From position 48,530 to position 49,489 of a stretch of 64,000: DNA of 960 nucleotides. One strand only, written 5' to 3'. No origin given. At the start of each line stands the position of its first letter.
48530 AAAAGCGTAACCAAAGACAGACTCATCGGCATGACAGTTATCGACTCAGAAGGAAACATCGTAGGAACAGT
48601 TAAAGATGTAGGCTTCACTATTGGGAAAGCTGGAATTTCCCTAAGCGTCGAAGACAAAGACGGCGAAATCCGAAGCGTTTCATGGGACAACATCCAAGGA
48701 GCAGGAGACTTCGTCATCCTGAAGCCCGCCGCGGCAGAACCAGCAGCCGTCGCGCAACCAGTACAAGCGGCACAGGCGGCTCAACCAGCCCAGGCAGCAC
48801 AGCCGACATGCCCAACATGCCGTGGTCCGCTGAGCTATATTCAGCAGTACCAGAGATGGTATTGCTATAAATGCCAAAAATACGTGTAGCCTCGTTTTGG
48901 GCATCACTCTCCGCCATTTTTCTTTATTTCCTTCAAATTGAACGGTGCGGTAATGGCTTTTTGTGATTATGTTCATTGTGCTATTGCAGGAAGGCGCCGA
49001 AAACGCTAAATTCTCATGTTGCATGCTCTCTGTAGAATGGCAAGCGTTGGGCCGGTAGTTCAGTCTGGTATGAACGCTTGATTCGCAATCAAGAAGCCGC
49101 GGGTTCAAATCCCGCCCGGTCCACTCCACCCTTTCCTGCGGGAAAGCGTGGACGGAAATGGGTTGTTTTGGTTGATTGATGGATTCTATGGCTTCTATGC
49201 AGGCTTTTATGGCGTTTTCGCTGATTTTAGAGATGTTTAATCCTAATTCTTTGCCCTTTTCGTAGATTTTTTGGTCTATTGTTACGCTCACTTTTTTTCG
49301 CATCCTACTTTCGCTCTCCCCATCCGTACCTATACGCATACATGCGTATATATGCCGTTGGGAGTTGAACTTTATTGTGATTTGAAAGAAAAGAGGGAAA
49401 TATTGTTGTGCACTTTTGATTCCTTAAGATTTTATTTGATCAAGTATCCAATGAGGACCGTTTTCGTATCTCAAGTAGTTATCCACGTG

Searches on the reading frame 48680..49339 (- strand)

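Call 8: search_protein_families(library=pfam, proteins=[window:48680-49339:-], max_evalue=0.01)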
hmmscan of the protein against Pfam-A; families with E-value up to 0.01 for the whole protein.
window:48680-49339:- (219 aa): 1 family
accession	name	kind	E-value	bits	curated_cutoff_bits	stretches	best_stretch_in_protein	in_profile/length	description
PF07362.18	CcdA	-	1.1e-05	26.2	22.4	1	14-52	1-39/71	Post-segregation antitoxin CcdA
